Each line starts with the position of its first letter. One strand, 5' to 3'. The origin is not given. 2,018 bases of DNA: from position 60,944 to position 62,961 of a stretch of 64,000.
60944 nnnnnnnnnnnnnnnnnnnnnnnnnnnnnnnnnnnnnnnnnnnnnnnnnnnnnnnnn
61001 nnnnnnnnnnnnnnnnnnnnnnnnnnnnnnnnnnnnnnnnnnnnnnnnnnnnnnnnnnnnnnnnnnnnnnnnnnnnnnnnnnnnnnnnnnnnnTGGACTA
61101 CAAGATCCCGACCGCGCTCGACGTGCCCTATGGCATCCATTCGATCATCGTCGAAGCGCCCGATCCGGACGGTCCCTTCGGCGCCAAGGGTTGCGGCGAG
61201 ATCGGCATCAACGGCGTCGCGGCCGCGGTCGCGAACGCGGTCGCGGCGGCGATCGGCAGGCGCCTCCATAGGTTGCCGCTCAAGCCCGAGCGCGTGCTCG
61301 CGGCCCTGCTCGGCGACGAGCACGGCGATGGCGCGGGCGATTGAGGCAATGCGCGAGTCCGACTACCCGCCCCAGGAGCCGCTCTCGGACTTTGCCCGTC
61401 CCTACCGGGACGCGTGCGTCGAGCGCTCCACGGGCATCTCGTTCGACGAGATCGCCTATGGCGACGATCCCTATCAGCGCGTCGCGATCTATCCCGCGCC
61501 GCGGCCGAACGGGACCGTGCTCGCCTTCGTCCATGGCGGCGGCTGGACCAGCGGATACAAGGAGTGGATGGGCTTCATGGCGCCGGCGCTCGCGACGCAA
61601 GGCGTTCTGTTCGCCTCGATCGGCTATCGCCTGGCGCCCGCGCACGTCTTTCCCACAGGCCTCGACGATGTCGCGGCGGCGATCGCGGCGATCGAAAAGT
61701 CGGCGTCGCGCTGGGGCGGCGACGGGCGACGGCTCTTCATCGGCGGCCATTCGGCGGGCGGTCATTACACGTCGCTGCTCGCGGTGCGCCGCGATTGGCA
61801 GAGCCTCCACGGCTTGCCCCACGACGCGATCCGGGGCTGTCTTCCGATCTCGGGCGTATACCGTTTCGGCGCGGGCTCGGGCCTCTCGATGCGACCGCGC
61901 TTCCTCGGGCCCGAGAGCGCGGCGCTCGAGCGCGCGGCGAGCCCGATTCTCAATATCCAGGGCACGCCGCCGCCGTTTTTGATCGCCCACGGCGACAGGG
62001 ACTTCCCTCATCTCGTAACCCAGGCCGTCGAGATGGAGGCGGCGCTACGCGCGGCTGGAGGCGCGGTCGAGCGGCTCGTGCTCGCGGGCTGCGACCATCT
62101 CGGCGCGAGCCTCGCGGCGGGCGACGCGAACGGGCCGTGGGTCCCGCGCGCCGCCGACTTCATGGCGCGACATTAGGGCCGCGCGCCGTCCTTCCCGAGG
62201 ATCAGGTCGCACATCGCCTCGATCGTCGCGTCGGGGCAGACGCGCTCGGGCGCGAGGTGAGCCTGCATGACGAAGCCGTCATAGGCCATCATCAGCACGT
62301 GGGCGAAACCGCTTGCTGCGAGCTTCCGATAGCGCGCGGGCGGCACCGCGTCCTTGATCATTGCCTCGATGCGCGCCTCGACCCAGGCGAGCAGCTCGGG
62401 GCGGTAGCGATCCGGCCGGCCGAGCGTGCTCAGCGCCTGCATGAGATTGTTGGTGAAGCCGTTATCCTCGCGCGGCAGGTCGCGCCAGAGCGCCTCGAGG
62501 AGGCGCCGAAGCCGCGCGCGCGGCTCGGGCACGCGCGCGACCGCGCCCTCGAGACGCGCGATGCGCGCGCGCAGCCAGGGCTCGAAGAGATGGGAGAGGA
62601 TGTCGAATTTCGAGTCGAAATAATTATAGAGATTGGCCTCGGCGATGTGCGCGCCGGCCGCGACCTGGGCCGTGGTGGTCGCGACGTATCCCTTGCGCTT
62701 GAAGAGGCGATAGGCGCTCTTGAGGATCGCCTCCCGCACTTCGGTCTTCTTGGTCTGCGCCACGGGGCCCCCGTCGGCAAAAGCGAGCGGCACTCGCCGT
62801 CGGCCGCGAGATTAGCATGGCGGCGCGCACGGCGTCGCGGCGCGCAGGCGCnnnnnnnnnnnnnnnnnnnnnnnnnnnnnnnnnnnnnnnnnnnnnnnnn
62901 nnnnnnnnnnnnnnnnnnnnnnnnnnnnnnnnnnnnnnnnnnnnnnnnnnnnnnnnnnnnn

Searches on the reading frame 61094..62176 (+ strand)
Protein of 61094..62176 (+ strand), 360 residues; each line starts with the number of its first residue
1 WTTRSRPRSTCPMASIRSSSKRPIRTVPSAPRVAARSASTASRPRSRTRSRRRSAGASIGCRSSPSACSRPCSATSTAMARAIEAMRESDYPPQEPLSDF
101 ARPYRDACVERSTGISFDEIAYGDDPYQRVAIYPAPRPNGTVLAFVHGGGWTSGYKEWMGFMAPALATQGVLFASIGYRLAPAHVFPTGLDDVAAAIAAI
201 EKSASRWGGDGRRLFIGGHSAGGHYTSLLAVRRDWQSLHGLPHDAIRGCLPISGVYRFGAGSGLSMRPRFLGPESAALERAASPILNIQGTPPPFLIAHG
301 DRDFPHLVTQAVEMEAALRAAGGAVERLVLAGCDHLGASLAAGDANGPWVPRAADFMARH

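Call 64: search_protein_families(library=pfam, proteins=[window:61094-62176:+], max_evalue=0.001)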
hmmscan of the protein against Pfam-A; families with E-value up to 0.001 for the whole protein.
window:61094-62176:+ (360 aa): 4 families
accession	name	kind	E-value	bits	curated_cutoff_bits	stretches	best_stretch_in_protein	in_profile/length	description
PF20434.5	BD-FAE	-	6.2e-23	81.9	26.8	1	141-238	14-115/215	BD-FAE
PF07859.19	Abhydrolase_3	-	3.4e-21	76.4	25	1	144-335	2-206/210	alpha/beta hydrolase fold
PF00135.34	COesterase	-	1e-08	35.1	27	1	138-236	100-207/515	Carboxylesterase family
PF00326.27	Peptidase_S9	-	4e-07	30.2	22.6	1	191-359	43-208/213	Prolyl oligopeptidase family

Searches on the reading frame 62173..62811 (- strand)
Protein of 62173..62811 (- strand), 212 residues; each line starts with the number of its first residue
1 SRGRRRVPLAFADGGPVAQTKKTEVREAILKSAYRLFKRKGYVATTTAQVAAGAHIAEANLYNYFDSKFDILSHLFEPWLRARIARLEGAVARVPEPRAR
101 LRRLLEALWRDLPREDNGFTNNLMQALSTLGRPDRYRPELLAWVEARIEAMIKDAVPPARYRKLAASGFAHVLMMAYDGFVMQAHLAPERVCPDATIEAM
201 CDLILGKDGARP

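Call 64: search_protein_families(library=pfam, proteins=[window:62173-62811:-], max_evalue=0.001)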
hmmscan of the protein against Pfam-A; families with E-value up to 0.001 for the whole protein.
window:62173-62811:- (212 aa): 1 family
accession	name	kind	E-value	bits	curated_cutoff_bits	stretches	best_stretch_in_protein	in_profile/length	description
PF00440.29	TetR_N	-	6e-12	45.6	24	1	29-73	1-45/47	Bacterial regulatory proteins, tetR family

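Call 93: find_encoding_contigs(protein=window:62173-62793:-, flank=10000, max_places=1)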
Protein window:62173-62793:- (206 aa): 3 contigs read that carry it; 1 place shown.
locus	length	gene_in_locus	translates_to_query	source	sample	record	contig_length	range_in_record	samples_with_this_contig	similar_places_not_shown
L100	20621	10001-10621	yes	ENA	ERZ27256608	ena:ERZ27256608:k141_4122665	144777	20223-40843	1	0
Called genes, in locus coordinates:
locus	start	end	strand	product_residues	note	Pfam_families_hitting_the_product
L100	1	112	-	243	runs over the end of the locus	-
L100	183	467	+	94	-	-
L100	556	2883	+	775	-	PF01494:FAD_binding_3, PF05834:Lycopene_cycl (faint), PF00724:Oxidored_FMN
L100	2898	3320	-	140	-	PF01042:Ribonuc_L-PSP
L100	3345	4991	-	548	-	PF00501:AMP-binding, PF13193:AMP-binding_C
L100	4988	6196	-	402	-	PF02771:Acyl-CoA_dh_N, PF02770:Acyl-CoA_dh_M, PF00441:Acyl-CoA_dh_1, PF08028:Acyl-CoA_dh_2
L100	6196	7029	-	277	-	PF00378:ECH_1, PF16113:ECH_2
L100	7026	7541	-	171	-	PF01047:MarR, PF12802:MarR_2, PF13463:HTH_27 (faint)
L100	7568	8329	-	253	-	PF00106:adh_short, PF08659:KR, PF01370:Epimerase (weak), PF13561:adh_short_C2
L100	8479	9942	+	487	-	PF00724:Oxidored_FMN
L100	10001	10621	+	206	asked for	PF00440:TetR_N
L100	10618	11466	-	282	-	PF00135:COesterase, PF20434:BD-FAE, PF07859:Abhydrolase_3, PF00326:Peptidase_S9 (weak)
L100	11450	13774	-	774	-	PF01315:Ald_Xan_dh_C, PF02738:MoCoBD_1, PF20256:MoCoBD_2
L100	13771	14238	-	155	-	PF00111:Fer2, PF13085:Fer2_3 (weak), PF01799:Fer2_2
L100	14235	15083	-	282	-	PF00941:FAD_binding_5, PF03450:CO_deh_flav_C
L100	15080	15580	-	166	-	PF06240:COXG, PF10604:Polyketide_cyc2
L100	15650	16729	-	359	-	PF26233:NicX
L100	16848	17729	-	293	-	PF00135:COesterase, PF20434:BD-FAE, PF07859:Abhydrolase_3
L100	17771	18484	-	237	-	PF00005:ABC_tran, PF13304:AAA_21 (faint)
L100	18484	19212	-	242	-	PF00005:ABC_tran, PF12399:BCA_ABC_TP_C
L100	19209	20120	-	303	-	PF02653:BPD_transp_2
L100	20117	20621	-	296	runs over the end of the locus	PF02653:BPD_transp_2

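Call 94: search_protein_families(library=ncbifam, proteins=[L100:556-2883:+, L100:2898-3320:-, L100:3345-4991:-, L100:4988-6196:-, L100:6196-7029:-, L100:7026-7541:-, L100:7568-8329:-, L100:8479-9942:+, L100:15650-16729:-, L100:11450-13774:-], max_evalue=1e-10)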
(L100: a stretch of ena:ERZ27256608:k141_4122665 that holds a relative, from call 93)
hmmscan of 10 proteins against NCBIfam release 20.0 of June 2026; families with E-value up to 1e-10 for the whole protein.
L100:556-2883:+ (775 aa): 14 families
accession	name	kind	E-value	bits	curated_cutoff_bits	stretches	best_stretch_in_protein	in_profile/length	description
NF006101.0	PRK08255.1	equivalog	0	1342.2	1078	1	1-769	1-762/768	bifunctional salicylyl-CoA 5-hydroxylase/oxidoreductase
NF010047.0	PRK13523.1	equivalog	3.6e-94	315.6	431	1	406-754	5-336/339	NADPH dehydrogenase NamA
TIGR03997.1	mycofact_OYE_2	equivalog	3.6e-60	204.1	793.15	1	406-734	2-324/645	mycofactocin system FadH/OYE family oxidoreductase 2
NF041087.1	bile_acid_BaiCD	equivalog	1.4e-58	198.5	825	1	406-734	4-325/642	bile acid Fe-S flavoenzyme BaiCD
NF053547.1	violacein_VioD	equivalog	4.1e-57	193.7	620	1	3-366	2-353/372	flavin-dependent violacein biosynthesis monooxygenase VioD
NF007899.0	PRK10605.1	subfamily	6e-43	147.5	403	1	406-732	6-332/365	N-ethylmaleimide reductase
NF045592.1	bili_reduct_N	equivalog_domain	5.6e-35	121.1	425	1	406-736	2-329/363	bilirubin reductase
NF045599.1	bili_reduct_long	exception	4.7e-34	117.6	750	1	407-736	2-330/641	bilirubin reductase, long form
TIGR03996.1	mycofact_OYE_1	hypoth_equivalog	1.4e-21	76.7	627.9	1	414-734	10-319/633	mycofactocin system FadH/OYE family oxidoreductase 1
NF005313.0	PRK06847.1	subfamily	2.4e-17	63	372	0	2-146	6-169/375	hypothetical protein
NF005243.0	PRK06753.1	equivalog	9.3e-15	54.4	365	0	268-335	270-332/374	hypothetical protein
NF005566.0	PRK07236.1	subfamily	1.1e-11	44.3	333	0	269-336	306-370/386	hypothetical protein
TIGR03219.1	salicylate_mono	equivalog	1.3e-11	43.8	446.35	0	268-344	300-376/414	salicylate 1-monooxygenase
NF005720.0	PRK07538.1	subfamily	5.2e-11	42.1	400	0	267-338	298-365/418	hypothetical protein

L100:2898-3320:- (140 aa): 1 family
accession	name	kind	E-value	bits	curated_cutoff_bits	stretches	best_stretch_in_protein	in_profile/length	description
TIGR00004.1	TIGR00004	subfamily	6.5e-15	55.4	106.25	1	25-136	16-124/125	Rid family detoxifying hydrolase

L100:3345-4991:- (548 aa): 94 families (the best 25 are shown)
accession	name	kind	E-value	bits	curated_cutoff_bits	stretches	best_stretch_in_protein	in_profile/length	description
TIGR02262.1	benz_CoA_lig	subfamily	2.2e-115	386.3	375.25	1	36-537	2-508/508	benzoate-CoA ligase family protein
NF004837.0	PRK06187.1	subfamily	6.1e-104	348.2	476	1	48-539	17-523/531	long-chain-fatty-acid--CoA ligase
NF047394.1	AcylCoAsynMbcS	equivalog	2.8e-94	316.6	850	1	62-538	39-520/525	acyl-CoA synthetase MbcS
NF003313.0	PRK04319.1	equivalog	1.5e-81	274.4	729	1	21-536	28-559/574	acetate--CoA ligase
NF053567.1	HBDA_AROS1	equivalog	4.1e-80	269.6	1000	1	37-537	12-518/523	3-hydroxybenzoate--CoA ligase HbdA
NF006182.0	PRK08316.1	subfamily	3.2e-76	256.9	663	1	50-537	22-516/523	fatty acyl-CoA synthetase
NF006181.0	PRK08314.1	subfamily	2.9e-75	253.6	705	2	188-534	197-550/563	long-chain-fatty-acid--CoA ligase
NF004114.0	PRK05605.1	equivalog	4.1e-74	249.9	766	1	184-537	210-568/575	long-chain-fatty-acid--CoA ligase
NF004822.0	PRK06178.1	equivalog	2.6e-72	244.2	782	1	19-537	20-566/571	acyl-CoA synthetase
NF005801.1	PRK07656.1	equivalog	1.5e-69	235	657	1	48-535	10-500/500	FadD3 family acyl-CoA ligase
NF005702.0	PRK07514.1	subfamily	1.9e-67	227.8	558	1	61-536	26-498/506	malonyl-CoA synthase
TIGR03208.1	cyc_hxne_CoA_lg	equivalog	6.3e-66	223.2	792.3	1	63-535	52-537/538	cyclohexanecarboxylate-CoA ligase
NF009233.0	PRK12583.1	subfamily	6.3e-65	219.6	832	1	193-541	199-553/558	fatty acid CoA ligase family protein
NF004229.0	PRK05677.1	subfamily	6e-64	216.5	879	1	175-539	187-556/563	long-chain-fatty-acid--CoA ligase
NF005676.0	PRK07470.1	equivalog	1.4e-63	215.4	774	1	47-536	28-527/544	acyl-CoA synthetase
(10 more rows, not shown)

L100:4988-6196:- (402 aa): 19 families
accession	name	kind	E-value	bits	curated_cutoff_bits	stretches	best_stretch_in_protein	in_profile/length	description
NF042972.1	AcrlCoAredClosAcrC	equivalog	8.4e-75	251.8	640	1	53-389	44-378/378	acryloyl-CoA reductase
NF043006.1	CyhCrbnylCoADH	equivalog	6.2e-68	229.5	650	1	56-389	46-377/380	cyclohexane-1-carbonyl-CoA dehydrogenase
NF045552.1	GlutCoADH_Des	equivalog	7.9e-62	209.6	470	1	51-388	43-380/387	glutaryl-CoA dehydrogenase Acd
NF058590.1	AcCoDHFadEBacil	equivalog_domain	2.2e-59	201.5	600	1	51-391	59-414/586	acyl-CoA dehydrogenase FadE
NF045652.1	ProlPCPDhRedW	equivalog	1.9e-56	191.5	650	1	19-386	3-372/376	L-prolyl-[peptidyl-carrier protein] dehydrogenase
TIGR03207.1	cyc_hxne_CoA_dh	equivalog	1.9e-52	178.3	575.35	1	48-387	35-371/372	cyclohexanecarboxyl-CoA dehydrogenase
NF053553.1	prodigi_MBC_PigA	equivalog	3.5e-48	164.6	500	1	107-386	99-378/381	prodigiosin MBC biosynthesis dehydrogenase PigA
NF042439.1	SulpropCoADesulf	equivalog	2.6e-47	161.4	600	1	41-390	20-373/379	3-sulfinopropanoyl-CoA desulfinase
NF008997.0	PRK12341.1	equivalog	7.5e-45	153.6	537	1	49-390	41-379/382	acyl-CoA dehydrogenase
NF002885.1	PRK03354.1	equivalog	3.9e-39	134.7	540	1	51-389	43-375/378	crotonobetainyl-CoA dehydrogenase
NF052270.1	Staph_DH_FadE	equivalog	5.9e-37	127.3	600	1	88-387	97-393/400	acyl-CoA dehydrogenase FadE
TIGR03203.1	pimD_small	equivalog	5.3e-27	94.9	652.7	1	98-369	87-358/378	pimeloyl-CoA dehydrogenase small subunit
NF049984.1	Rv1679_FadE16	equivalog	9.1e-21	74.5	600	1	48-371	27-349/371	Rv1679 family acyl-CoA dehydrogenase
NF007000.1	PRK09463.1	subfamily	7e-20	70.9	600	1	58-358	86-403/726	acyl-CoA dehydrogenase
NF009586.0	PRK13026.1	subfamily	7.6e-17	60.9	608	1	103-358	165-438/777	acyl-CoA dehydrogenase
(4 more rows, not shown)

L100:6196-7029:- (277 aa): 64 families (the best 25 are shown)
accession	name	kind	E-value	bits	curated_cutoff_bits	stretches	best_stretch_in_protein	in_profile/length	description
NF006107.0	PRK08258.1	equivalog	2.4e-135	450.2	330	1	7-277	7-277/277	enoyl-CoA hydratase family protein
NF006699.0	PRK09245.1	subfamily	2.9e-51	174.3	354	1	18-276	4-265/266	crotonase/enoyl-CoA hydratase family protein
TIGR02280.1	PaaB1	equivalog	5.1e-45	154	345.15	1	22-276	4-255/256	2-(1,2-epoxy-1,2-dihydrophenyl)acetyl-CoA isomerase PaaG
NF046063.1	oxepin_alt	equivalog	7.7e-44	150.1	300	1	19-272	2-253/254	oxepin-CoA hydrolase, alternative type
NF004635.0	PRK05981.1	equivalog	1.8e-43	149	351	1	16-276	3-265/266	enoyl-CoA hydratase/isomerase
NF051848.1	EnCoAHydtEchA19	equivalog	8.3e-40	137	400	1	20-276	3-257/258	enoyl-CoA hydratase EchA19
NF004794.0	PRK06142.1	equivalog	1.1e-39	136.8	308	1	19-276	8-272/273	crotonase/enoyl-CoA hydratase family protein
NF005700.0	PRK07511.1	subfamily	1.7e-39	136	274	1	18-275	4-259/260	enoyl-CoA hydratase family protein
NF004796.0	PRK06144.1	subfamily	2.6e-39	135.3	272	1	16-277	7-262/262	enoyl-CoA hydratase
NF005699.0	PRK07509.1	equivalog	2.7e-39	135.4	249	1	18-275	5-262/267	crotonase/enoyl-CoA hydratase family protein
NF006109.0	PRK08260.1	subfamily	3.9e-39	134.7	320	1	18-276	5-277/296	enoyl-CoA hydratase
NF004781.0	PRK06127.1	subfamily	3e-38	132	291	1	17-276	11-268/269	enoyl-CoA hydratase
NF004857.0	PRK06210.1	equivalog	6.6e-38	130.7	341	1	16-276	7-274/275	enoyl-CoA hydratase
NF004725.0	PRK06072.1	equivalog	7.3e-37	127.4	293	1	25-277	8-248/248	enoyl-CoA hydratase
NF004475.0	PRK05809.1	subfamily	1e-36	126.8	394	1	21-275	8-258/260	short-chain-enoyl-CoA hydratase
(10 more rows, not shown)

L100:7026-7541:- (171 aa): 1 family
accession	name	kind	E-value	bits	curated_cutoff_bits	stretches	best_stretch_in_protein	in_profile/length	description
NF045593.1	bilirub_TF_BilQ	equivalog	8.4e-14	51.4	125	1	69-159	43-133/135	bilirubin utilization transcriptional regulator BilQ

L100:7568-8329:- (253 aa): 201 families (the best 25 are shown)
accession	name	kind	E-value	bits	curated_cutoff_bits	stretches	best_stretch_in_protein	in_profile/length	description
TIGR01963.1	PHB_DH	subfamily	2.8e-58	197.2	307.05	1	7-251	2-251/255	3-hydroxybutyrate dehydrogenase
NF009093.0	PRK12429.1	subfamily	2e-57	194.4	258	1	4-251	3-255/259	3-hydroxybutyrate dehydrogenase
NF009466.0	PRK12826.1-2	subfamily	1.8e-53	181.6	222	1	7-252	4-244/248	3-oxoacyl-ACP reductase FabG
NF005559.1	PRK07231.1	subfamily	1.4e-52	178.7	215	1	4-252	2-247/249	glucose 1-dehydrogenase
TIGR03971.1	SDR_subfam_1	subfamily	1.9e-49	168.4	300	1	48-252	61-268/271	mycofactocin-coupled SDR family oxidoreductase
NF004198.0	PRK05653.1-3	equivalog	2.6e-48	164.6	296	1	3-252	4-246/248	3-oxoacyl-ACP reductase FabG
TIGR01830.1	3oxo_ACP_reduc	equivalog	1e-47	162.9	297.75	1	9-251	1-237/239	3-oxoacyl-[acyl-carrier-protein] reductase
TIGR01829.1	AcAcCoA_reduct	subfamily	4.5e-47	160.7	302.1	1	8-252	2-240/242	acetoacetyl-CoA reductase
NF009464.0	PRK12824.1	subfamily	6e-47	160.4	269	1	7-251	3-241/245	3-oxoacyl-ACP reductase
NF004778.0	PRK06124.1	equivalog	4.4e-46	157.4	303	1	4-251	9-251/256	SDR family oxidoreductase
NF052558.1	MBtsdlDhBudC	equivalog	1.5e-45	155.7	270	1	6-251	3-240/250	meso-2,3-butanediol dehydrogenase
NF004791.0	PRK06138.1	equivalog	1.7e-45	155.3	312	1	3-252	2-249/252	SDR family oxidoreductase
NF004818.0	PRK06172.1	equivalog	1.7e-45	155.3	336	1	3-252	4-250/253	SDR family oxidoreductase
NF009931.0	PRK13394.1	subfamily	3.3e-45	154.6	340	1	1-251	2-258/262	3-hydroxybutyrate dehydrogenase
TIGR02415.1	23BDH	subfamily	5e-45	153.9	304.35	1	8-251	2-250/254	acetoin reductase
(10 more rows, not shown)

L100:8479-9942:+ (487 aa): 8 families
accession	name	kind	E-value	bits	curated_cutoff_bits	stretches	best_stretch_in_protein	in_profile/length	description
TIGR03997.1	mycofact_OYE_2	equivalog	2.8e-43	148.2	793.15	2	214-323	141-252/645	mycofactocin system FadH/OYE family oxidoreductase 2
NF041087.1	bile_acid_BaiCD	equivalog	7.9e-42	143.2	825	1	214-436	141-340/642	bile acid Fe-S flavoenzyme BaiCD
NF006101.0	PRK08255.1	equivalog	3.9e-35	121.1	1078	1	214-335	550-671/768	bifunctional salicylyl-CoA 5-hydroxylase/oxidoreductase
NF045592.1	bili_reduct_N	equivalog_domain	2.3e-28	99.4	425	2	381-454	287-361/363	bilirubin reductase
NF045599.1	bili_reduct_long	exception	5.8e-28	97.5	750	2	28-322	1-254/641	bilirubin reductase, long form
NF007899.0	PRK10605.1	subfamily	2e-25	89.8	403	1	209-288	157-235/365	N-ethylmaleimide reductase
NF010047.0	PRK13523.1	equivalog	3.6e-24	85.4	431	1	216-324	145-252/339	NADPH dehydrogenase NamA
TIGR03996.1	mycofact_OYE_1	hypoth_equivalog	1.6e-18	66.6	627.9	0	215-327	140-250/633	mycofactocin system FadH/OYE family oxidoreductase 1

L100:15650-16729:- (359 aa): 0 families

L100:11450-13774:- (774 aa): 13 families
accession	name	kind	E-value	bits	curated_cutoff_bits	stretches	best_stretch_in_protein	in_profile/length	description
TIGR03194.1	4hydrxCoA_A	equivalog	5.5e-175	583.9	994.55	1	10-763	1-746/746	4-hydroxybenzoyl-CoA reductase subunit alpha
NF043082.1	XdhA_XDHase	equivalog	8.2e-153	510.3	780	1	6-762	1-751/758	xanthine dehydrogenase subunit XdhA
TIGR03196.1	pucD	equivalog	1.1e-146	490.3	783.65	1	12-759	9-754/763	xanthine dehydrogenase subunit D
NF007426.0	PRK09970.1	equivalog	2.3e-146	488.9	916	1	5-761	5-753/761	xanthine dehydrogenase molybdenum-binding subunit XdhA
TIGR03311.1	Se_dep_XDH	equivalog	2.7e-118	396.3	830.45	2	4-544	159-682/848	selenium-dependent xanthine dehydrogenase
NF041018.1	glyceraldDH_alpha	equivalog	7e-109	365.2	790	1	6-759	3-740/741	glyceraldehyde dehydrogenase subunit alpha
NF045668.1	pterin_aldehy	equivalog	1.2e-103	347.9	1100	2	7-536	176-714/905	molybdopterin-dependent aldehyde oxidoreductase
NF040766.1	CODH_aero_grp5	exception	1.4e-102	344.3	950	1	6-759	5-781/785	aerobic carbon-monoxide dehydrogenase large subunit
TIGR02965.1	xanthine_xdhB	equivalog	2.3e-102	343.5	849.5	1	17-762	12-753/758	xanthine dehydrogenase molybdopterin binding subunit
TIGR02416.1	CO_dehy_Mo_lg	equivalog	5.2e-90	302.7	991.15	1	19-759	6-767/770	aerobic carbon-monoxide dehydrogenase large subunit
TIGR03313.1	Se_sel_red_Mo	hypoth_equivalog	3.4e-87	293.1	1101.9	2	167-763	360-949/951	molybdopterin-dependent oxidoreductase Mo/Fe-S-binding subunit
NF041671.1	peri_hyde_PaoC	equivalog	4.8e-81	273.2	1180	1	6-763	18-731/735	aldehyde oxidoreductase molybdenum-binding subunit PaoC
TIGR02969.1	mam_aldehyde_ox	subfamily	7e-61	206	1912.3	2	16-535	586-1097/1330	aldehyde oxidase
